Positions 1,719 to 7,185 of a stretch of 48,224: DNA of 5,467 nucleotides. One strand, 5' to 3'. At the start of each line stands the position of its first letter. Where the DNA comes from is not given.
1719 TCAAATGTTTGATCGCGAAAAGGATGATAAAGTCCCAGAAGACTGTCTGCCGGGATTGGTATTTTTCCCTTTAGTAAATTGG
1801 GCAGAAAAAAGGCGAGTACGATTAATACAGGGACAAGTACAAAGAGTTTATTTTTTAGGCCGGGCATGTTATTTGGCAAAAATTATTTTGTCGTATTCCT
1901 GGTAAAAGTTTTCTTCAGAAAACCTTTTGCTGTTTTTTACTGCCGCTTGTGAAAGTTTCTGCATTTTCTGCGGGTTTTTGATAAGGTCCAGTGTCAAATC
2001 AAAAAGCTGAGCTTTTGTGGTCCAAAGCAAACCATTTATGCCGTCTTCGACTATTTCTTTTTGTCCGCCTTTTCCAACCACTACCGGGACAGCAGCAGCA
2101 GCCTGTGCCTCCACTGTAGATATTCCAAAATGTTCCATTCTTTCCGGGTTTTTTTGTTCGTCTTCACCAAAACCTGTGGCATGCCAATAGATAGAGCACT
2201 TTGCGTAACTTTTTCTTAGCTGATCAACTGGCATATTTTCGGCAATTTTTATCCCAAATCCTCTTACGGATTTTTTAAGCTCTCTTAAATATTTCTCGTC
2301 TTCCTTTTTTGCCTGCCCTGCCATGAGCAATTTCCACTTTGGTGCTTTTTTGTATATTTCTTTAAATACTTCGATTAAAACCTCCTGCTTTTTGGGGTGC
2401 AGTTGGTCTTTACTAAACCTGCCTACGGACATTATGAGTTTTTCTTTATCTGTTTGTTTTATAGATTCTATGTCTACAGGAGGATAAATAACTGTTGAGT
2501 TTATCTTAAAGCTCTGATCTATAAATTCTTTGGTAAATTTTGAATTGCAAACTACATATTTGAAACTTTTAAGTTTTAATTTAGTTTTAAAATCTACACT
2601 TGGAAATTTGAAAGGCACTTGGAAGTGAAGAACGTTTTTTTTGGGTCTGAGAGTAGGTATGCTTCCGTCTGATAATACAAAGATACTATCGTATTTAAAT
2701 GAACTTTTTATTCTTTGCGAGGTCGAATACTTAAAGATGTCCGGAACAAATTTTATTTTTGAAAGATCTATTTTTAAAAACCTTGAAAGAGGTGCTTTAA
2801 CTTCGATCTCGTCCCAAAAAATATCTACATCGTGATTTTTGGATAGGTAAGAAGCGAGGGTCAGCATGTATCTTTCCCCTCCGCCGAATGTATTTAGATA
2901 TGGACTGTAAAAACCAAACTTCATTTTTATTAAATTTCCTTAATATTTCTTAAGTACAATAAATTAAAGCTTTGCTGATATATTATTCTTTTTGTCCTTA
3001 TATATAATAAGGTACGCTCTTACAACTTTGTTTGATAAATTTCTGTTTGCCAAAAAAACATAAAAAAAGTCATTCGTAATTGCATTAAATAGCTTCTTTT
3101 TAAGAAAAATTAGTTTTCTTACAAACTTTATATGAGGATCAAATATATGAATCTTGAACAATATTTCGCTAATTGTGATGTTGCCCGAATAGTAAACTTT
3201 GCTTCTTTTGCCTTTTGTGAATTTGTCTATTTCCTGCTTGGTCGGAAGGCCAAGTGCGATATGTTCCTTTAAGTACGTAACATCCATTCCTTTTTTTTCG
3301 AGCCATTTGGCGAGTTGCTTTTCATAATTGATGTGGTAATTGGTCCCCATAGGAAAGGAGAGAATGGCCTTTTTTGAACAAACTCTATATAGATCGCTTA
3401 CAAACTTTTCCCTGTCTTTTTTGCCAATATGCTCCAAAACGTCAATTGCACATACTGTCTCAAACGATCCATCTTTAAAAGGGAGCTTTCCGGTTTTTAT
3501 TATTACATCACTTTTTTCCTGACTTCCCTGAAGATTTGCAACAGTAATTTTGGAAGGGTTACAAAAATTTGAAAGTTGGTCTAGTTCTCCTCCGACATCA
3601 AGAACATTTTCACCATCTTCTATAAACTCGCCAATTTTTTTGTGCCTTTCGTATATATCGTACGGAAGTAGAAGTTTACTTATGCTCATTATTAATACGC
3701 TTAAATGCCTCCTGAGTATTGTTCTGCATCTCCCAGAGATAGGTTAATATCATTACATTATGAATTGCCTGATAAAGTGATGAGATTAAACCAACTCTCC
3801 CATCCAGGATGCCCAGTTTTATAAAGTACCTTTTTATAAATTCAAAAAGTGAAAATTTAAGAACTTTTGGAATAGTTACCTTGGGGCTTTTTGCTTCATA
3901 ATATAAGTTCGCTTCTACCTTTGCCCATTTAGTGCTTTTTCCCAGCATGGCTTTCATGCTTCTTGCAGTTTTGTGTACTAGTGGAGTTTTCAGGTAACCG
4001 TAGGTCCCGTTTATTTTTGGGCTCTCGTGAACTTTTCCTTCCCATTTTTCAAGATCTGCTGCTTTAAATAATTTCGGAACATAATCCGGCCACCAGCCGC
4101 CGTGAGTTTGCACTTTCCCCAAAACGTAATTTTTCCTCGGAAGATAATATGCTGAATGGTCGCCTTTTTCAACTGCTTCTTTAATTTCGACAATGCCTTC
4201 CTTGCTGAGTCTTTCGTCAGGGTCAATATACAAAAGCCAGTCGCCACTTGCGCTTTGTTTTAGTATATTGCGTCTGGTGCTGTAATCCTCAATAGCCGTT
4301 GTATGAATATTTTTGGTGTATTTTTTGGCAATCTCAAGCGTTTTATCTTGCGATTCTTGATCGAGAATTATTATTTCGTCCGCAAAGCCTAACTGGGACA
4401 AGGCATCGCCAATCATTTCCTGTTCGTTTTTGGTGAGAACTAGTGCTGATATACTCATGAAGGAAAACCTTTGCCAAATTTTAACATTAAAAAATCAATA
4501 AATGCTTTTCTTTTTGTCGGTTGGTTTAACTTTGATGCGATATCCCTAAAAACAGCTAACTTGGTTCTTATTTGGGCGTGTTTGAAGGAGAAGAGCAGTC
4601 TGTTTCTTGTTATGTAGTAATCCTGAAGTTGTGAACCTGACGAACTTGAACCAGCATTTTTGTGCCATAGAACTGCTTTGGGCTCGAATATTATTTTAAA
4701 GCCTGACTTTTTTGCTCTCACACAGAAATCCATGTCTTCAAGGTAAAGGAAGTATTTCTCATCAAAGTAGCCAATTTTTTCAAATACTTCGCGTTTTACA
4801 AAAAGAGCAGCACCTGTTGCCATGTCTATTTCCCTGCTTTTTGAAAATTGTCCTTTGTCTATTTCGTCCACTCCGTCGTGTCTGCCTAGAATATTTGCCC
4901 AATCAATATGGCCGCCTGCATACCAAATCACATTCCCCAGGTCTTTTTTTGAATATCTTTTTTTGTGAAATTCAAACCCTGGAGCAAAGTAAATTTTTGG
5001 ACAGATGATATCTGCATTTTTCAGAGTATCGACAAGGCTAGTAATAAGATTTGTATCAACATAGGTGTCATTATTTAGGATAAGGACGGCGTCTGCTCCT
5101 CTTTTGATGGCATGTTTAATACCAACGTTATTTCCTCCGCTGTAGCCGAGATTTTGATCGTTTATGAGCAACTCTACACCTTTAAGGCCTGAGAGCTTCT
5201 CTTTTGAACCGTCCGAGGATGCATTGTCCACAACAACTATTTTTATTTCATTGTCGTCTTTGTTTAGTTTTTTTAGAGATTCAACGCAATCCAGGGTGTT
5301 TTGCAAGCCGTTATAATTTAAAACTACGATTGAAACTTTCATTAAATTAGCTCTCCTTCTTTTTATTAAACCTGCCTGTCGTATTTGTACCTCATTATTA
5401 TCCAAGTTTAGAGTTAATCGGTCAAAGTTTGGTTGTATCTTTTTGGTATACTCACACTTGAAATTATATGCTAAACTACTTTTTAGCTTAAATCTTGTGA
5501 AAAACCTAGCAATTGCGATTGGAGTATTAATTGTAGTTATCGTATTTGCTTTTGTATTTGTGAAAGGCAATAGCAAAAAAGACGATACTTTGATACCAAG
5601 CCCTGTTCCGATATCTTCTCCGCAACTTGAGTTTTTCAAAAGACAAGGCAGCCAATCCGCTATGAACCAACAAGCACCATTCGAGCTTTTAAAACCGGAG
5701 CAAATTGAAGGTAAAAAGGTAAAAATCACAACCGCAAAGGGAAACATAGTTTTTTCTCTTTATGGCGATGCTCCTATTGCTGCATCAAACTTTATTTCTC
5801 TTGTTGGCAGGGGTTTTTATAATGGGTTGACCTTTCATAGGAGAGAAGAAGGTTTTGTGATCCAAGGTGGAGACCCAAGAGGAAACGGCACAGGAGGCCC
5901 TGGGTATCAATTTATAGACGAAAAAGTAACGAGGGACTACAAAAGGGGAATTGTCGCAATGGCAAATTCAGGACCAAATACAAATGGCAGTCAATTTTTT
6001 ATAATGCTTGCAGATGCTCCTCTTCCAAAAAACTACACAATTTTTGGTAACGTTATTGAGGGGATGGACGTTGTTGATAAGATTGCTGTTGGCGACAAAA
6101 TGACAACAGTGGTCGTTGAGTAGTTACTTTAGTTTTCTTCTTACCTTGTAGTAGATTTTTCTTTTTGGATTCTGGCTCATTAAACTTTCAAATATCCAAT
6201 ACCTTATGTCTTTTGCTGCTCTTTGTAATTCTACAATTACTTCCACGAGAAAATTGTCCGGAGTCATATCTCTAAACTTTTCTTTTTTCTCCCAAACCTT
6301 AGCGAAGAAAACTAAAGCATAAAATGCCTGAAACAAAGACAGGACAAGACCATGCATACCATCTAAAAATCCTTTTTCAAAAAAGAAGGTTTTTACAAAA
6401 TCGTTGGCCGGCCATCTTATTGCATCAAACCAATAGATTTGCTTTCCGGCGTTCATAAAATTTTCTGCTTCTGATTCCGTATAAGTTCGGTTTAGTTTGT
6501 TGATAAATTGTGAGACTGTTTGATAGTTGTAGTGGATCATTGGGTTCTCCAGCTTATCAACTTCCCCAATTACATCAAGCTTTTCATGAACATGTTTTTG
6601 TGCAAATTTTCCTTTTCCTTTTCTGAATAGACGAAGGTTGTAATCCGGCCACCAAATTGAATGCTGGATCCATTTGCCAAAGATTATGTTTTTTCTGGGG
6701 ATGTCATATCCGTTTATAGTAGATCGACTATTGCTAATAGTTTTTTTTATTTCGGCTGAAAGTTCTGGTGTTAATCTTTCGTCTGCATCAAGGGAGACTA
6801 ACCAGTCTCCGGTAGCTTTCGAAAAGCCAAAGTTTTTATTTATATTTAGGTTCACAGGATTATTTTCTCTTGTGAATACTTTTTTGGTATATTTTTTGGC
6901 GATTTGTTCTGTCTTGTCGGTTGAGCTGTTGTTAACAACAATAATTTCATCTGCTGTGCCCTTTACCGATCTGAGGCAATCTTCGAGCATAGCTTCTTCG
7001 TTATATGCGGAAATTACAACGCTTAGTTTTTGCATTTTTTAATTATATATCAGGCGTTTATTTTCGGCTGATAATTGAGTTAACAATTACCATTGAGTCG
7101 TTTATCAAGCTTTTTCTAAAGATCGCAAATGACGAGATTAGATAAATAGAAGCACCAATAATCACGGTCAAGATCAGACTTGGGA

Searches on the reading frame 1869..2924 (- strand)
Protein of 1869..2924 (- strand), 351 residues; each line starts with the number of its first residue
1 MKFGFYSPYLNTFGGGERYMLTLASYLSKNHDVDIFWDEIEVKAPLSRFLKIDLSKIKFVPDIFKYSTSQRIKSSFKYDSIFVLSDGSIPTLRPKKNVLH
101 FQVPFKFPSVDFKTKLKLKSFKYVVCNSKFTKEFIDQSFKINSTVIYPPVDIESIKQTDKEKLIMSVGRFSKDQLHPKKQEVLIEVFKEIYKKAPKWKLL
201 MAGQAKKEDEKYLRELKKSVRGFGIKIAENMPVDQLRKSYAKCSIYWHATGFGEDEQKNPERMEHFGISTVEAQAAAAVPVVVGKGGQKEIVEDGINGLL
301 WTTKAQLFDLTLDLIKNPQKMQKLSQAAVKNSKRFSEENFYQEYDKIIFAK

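Call 54: search_protein_families(library=pfam, proteins=[window:1869-2924:-], max_evalue=0.0001)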
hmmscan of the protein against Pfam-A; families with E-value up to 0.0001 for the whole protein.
window:1869-2924:- (351 aa): 3 families
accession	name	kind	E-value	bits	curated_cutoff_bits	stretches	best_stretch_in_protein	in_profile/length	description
PF00534.26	Glycos_transf_1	-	4.2e-20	72.4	26.4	1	154-329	8-170/172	Glycosyl transferases group 1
PF13692.12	Glyco_trans_1_4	-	3e-14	53.9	27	1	162-316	2-141/142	Glycosyl transferases group 1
PF13439.12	Glyco_transf_4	-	3e-07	31.1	28.5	1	13-153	1-169/170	Glycosyltransferase Family 4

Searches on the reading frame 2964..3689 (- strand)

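Call 54: search_protein_families(library=pfam, proteins=[window:2964-3689:-], max_evalue=0.0001)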
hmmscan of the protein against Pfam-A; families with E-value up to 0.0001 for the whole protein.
window:2964-3689:- (241 aa): 1 family
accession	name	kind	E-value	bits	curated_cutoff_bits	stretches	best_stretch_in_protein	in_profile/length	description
PF08241.18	Methyltransf_11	-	2.2e-07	31.9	21.2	1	51-110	34-93/95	Methyltransferase domain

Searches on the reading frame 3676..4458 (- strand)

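Call 54: search_protein_families(library=pfam, proteins=[window:3676-4458:-], max_evalue=0.0001)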
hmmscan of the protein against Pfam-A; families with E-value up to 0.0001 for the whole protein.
window:3676-4458:- (260 aa): 2 families
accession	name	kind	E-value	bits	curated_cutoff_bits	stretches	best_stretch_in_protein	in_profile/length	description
PF00535.33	Glycos_transf_2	-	1.4e-11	45.1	23.3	1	4-124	1-131/168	Glycosyl transferase family 2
PF13704.12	Glyco_tranf_2_4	-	1.1e-05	26.2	27.5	1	22-84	16-84/98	Glycosyl transferase family 2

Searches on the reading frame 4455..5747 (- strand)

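Call 54: search_protein_families(library=pfam, proteins=[window:4455-5747:-], max_evalue=0.0001)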
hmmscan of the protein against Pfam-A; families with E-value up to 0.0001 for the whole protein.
window:4455-5747:- (430 aa): 3 families
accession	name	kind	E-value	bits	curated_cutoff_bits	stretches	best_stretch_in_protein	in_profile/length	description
PF00535.33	Glycos_transf_2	-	2.5e-20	73.5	23.3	1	139-325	1-167/168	Glycosyl transferase family 2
PF13641.12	Glyco_tranf_2_3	-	2.6e-09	37.9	27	1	138-365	3-214/230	Glycosyltransferase like family 2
PF13632.12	Glyco_trans_2_3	-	9.9e-07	29.2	27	1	302-383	71-138/198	Glycosyl transferase family group 2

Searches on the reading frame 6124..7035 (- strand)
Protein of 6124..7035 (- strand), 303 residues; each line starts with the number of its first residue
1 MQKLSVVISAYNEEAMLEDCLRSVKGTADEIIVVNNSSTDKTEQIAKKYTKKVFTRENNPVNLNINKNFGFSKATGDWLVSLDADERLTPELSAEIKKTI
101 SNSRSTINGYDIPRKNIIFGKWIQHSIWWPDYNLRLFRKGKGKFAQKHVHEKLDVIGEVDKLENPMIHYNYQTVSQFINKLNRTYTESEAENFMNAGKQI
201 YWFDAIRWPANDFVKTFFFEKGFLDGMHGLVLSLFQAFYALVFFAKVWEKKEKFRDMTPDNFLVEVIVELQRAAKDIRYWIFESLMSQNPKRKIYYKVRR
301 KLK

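Call 54: search_protein_families(library=pfam, proteins=[window:6124-7035:-], max_evalue=0.0001)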
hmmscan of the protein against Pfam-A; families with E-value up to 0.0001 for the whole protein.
window:6124-7035:- (303 aa): 3 families
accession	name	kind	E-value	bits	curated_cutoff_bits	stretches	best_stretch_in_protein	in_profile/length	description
PF00535.33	Glycos_transf_2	-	3e-27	96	23.3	1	5-143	1-148/168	Glycosyl transferase family 2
PF13704.12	Glyco_tranf_2_4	-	1e-05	26.4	27.5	1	12-89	2-85/98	Glycosyl transferase family 2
PF10111.15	Glyco_tranf_2_2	-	9.8e-05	22.4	27.3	0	5-106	1-114/276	Glycosyltransferase like family 2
